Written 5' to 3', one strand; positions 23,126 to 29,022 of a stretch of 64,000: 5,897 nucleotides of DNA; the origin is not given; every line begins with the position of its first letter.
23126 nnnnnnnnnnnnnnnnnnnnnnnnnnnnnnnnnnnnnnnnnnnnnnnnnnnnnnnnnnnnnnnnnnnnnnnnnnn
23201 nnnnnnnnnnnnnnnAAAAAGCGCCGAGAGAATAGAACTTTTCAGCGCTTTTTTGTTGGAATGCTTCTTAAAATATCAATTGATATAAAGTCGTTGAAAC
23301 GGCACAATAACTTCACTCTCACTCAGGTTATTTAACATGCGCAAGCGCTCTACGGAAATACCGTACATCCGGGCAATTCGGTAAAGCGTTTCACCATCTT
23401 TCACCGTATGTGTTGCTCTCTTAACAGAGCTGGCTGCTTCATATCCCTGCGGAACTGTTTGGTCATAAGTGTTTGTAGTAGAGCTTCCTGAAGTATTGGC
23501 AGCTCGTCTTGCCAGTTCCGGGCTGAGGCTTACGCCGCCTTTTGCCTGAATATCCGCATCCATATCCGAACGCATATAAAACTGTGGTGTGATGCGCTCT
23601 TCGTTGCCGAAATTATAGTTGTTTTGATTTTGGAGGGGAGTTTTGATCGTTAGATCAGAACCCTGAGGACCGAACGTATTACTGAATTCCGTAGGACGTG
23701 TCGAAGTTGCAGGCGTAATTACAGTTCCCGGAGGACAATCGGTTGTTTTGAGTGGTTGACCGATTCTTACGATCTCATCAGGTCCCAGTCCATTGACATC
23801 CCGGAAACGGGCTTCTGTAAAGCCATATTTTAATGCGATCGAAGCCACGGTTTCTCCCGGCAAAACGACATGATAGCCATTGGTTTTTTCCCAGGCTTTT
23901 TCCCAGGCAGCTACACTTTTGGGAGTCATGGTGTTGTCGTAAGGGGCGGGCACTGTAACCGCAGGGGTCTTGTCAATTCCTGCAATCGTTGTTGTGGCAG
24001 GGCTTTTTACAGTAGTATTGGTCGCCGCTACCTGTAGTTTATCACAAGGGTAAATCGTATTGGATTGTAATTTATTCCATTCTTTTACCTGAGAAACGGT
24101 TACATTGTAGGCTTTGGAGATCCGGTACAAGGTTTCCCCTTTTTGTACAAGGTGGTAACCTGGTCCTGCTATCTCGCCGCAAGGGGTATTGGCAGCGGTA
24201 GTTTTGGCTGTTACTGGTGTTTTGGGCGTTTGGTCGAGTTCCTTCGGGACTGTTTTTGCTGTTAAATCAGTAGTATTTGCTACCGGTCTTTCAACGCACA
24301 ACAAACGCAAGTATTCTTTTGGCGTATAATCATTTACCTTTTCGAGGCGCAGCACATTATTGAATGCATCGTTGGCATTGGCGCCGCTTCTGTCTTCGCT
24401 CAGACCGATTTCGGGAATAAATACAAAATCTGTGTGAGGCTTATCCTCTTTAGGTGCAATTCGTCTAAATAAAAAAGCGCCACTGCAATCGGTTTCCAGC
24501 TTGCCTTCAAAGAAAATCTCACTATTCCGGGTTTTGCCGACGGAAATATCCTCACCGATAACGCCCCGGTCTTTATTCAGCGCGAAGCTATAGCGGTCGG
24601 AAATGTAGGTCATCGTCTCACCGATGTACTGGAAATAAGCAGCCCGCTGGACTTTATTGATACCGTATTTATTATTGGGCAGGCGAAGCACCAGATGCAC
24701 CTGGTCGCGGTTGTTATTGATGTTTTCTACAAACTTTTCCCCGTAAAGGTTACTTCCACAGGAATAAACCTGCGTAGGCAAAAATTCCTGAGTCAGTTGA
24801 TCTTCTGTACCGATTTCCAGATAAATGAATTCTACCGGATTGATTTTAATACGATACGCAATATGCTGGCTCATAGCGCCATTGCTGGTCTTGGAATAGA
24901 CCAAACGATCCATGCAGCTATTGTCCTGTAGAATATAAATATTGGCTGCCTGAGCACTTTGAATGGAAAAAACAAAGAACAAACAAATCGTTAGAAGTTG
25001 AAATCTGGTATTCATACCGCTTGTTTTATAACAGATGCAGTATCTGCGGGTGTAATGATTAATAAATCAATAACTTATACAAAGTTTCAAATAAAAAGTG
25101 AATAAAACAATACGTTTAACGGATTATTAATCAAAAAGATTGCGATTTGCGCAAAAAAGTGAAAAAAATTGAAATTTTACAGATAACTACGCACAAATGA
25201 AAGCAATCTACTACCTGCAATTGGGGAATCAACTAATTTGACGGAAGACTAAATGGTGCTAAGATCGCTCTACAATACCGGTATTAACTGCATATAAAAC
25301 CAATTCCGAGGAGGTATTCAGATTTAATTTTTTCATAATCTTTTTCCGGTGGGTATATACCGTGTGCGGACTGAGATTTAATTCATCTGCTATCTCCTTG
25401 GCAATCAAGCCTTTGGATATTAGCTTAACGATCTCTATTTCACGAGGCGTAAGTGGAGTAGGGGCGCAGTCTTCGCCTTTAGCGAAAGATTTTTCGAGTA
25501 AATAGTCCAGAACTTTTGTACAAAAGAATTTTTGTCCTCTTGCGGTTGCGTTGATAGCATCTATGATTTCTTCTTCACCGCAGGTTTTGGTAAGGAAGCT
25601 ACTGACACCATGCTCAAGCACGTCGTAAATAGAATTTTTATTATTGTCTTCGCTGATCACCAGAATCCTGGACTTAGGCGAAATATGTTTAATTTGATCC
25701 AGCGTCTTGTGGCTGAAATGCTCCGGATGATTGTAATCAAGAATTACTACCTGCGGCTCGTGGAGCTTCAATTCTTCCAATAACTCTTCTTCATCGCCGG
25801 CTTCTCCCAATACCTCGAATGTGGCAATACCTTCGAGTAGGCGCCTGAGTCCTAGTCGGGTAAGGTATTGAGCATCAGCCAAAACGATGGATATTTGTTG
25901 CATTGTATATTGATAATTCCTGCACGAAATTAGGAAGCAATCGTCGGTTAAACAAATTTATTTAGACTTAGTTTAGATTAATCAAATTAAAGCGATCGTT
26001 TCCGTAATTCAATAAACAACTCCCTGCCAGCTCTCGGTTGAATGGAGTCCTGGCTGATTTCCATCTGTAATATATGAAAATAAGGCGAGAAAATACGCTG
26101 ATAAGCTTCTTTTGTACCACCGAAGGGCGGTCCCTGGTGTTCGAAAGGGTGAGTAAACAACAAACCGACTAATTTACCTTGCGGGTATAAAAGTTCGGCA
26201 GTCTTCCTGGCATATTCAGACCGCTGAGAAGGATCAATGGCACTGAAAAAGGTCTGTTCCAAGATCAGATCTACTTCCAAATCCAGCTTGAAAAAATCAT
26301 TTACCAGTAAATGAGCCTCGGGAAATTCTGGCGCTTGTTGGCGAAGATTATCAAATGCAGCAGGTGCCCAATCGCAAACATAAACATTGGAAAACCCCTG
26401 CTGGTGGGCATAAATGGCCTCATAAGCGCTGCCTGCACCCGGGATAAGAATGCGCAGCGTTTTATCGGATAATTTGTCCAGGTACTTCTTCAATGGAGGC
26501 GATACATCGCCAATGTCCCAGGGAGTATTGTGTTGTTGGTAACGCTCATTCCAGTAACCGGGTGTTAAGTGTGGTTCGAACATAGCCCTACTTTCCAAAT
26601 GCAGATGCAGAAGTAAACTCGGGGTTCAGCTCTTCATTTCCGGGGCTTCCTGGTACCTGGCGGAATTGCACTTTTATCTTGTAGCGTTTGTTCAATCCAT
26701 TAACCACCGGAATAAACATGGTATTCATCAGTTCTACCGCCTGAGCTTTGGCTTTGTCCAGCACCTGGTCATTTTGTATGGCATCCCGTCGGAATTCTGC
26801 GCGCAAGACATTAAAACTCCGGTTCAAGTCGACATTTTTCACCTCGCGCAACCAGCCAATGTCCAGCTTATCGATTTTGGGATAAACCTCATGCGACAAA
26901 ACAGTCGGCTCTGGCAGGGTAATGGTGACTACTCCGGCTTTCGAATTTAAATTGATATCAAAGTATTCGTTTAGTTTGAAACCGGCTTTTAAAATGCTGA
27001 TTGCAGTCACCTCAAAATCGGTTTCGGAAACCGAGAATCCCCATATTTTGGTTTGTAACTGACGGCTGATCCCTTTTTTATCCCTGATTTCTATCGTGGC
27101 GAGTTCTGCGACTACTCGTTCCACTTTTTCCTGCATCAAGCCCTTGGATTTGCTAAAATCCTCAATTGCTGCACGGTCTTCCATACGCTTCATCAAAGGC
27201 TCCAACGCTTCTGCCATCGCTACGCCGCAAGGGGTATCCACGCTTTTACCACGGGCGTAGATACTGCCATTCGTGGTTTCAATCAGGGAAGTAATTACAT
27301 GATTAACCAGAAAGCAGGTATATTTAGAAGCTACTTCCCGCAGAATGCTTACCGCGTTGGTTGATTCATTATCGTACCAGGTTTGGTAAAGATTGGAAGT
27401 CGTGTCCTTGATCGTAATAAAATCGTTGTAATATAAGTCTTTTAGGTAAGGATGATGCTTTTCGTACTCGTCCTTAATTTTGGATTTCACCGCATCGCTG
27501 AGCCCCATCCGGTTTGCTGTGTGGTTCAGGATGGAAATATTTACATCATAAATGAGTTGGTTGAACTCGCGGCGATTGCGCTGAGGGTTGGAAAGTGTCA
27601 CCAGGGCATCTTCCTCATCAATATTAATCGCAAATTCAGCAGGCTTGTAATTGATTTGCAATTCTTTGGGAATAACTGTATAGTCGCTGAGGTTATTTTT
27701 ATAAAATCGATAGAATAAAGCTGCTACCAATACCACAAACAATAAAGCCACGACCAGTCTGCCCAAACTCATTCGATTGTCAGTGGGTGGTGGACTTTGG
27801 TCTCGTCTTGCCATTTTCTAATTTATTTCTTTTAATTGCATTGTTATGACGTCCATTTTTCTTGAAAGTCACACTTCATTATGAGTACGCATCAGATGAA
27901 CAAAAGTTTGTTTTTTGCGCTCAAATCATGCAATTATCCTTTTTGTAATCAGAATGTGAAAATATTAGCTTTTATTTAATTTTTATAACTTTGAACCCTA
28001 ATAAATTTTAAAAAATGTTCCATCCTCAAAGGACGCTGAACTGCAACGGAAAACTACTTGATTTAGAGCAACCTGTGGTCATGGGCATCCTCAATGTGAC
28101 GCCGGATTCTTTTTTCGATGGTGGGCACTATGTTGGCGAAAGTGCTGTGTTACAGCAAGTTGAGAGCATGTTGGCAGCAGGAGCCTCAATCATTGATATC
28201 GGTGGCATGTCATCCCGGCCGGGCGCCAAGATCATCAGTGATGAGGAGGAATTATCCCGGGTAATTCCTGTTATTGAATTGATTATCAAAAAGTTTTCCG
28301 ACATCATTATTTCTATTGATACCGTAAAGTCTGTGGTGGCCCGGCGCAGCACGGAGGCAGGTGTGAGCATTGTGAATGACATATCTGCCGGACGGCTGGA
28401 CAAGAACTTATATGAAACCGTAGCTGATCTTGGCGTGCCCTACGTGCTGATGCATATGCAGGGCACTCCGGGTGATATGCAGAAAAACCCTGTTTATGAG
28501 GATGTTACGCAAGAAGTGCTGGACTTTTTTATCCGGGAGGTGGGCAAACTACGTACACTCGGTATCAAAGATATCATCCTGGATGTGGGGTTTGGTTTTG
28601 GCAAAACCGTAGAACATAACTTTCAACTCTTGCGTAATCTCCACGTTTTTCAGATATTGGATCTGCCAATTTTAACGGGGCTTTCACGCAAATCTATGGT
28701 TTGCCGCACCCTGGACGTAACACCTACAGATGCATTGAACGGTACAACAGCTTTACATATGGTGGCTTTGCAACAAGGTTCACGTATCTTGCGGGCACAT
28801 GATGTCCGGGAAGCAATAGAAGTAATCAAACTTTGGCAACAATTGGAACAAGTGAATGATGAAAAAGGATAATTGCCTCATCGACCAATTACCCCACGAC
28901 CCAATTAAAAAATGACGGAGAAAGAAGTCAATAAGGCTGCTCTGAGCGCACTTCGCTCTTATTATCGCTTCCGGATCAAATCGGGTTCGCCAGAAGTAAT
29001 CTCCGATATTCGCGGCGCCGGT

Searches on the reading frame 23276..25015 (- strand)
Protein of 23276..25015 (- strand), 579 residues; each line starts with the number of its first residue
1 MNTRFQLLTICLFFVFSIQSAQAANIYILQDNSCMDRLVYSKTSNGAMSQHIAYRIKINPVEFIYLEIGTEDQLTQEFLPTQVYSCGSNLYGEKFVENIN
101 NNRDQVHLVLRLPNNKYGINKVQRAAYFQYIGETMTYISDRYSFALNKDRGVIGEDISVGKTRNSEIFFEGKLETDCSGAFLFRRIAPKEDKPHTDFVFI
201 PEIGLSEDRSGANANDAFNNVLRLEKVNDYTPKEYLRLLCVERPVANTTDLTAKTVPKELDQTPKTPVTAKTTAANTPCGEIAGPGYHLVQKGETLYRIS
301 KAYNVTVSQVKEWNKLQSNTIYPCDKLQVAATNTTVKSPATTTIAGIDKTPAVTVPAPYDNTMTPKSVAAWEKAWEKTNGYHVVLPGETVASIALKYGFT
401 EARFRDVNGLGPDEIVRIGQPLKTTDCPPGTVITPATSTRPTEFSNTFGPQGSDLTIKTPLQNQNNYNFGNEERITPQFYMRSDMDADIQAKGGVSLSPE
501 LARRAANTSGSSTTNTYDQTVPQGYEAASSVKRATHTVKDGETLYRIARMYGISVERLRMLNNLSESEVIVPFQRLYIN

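Call 83: search_protein_families(library=pfam, proteins=[window:23276-25015:-], max_evalue=0.0001)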
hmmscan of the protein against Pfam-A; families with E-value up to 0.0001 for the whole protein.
window:23276-25015:- (579 aa): 2 families
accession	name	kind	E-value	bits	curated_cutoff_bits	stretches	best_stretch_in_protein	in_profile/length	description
PF01476.26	LysM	-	9e-38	128.4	20.9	3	536-578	1-42/43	LysM domain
PF23473.1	LysM3_LYK4_5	-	2.1e-12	47.3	29.3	0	289-323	6-40/48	LYK4/5 LysM3 domain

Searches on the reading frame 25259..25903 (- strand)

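Call 48: search_protein_families(library=pfam, proteins=[window:25259-25903:-], max_evalue=0.001)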
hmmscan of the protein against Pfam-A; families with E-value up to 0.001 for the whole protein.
window:25259-25903:- (214 aa): 5 families
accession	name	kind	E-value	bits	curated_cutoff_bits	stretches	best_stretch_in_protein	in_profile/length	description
PF00196.25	GerE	-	1.3e-17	63.6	23.5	1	150-205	2-57/57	Bacterial regulatory proteins, luxR family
PF00072.30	Response_reg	-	7.8e-15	55.4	30.2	1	6-118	1-111/111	Response regulator receiver domain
PF13384.12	HTH_23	-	0.0001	22.4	24.6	1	156-187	8-39/50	Homeodomain-like domain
PF08281.18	Sigma70_r4_2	-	0.0002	21.4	25.7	1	152-193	12-54/54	Sigma-70, region 4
PF02796.21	HTH_7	-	0.0006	20.3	23.8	0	157-183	13-39/45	Helix-turn-helix domain of resolvase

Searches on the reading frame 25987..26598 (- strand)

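Call 48: search_protein_families(library=pfam, proteins=[window:25987-26598:-], max_evalue=0.001)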
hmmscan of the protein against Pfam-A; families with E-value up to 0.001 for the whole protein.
window:25987-26598:- (203 aa): 3 families
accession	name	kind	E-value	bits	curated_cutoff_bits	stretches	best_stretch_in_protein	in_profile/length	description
PF05724.17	TPMT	-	1.1e-23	84.6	26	1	12-189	2-197/218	Thiopurine S-methyltransferase (TPMT)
PF08242.18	Methyltransf_12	-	7.6e-05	23.8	30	1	54-143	4-98/98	Methyltransferase domain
PF13649.12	Methyltransf_25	-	0.00019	22.5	27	1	51-141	2-97/97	Methyltransferase domain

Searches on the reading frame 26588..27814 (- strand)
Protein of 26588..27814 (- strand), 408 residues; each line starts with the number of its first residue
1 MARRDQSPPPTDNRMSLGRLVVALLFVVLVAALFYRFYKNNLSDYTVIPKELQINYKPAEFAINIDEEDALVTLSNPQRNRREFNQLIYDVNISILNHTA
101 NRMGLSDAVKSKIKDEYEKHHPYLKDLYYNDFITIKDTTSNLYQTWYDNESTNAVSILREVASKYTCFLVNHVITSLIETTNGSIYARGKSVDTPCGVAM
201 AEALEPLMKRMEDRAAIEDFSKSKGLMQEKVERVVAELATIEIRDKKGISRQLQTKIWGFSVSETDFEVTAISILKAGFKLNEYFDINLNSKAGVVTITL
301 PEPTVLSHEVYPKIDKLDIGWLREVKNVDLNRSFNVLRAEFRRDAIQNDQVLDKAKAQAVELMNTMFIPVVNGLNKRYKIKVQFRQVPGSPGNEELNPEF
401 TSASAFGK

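Call 48: search_protein_families(library=pfam, proteins=[window:26588-27814:-], max_evalue=0.001)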
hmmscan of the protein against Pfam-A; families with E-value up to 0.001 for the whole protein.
window:26588-27814:- (408 aa): 1 family
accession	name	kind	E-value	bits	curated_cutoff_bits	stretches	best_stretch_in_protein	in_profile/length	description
PF14014.11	DUF4230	-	9.8e-08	32.7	27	1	235-372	6-139/148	Protein of unknown function (DUF4230)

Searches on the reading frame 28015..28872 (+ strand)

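Call 48: search_protein_families(library=pfam, proteins=[window:28015-28872:+], max_evalue=0.001)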
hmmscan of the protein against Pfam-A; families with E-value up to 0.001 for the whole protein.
window:28015-28872:+ (285 aa): 1 family
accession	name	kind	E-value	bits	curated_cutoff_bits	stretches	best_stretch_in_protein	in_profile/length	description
PF00809.28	Pterin_bind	-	6.8e-76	255.6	25.5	1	23-262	1-244/244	Pterin binding enzyme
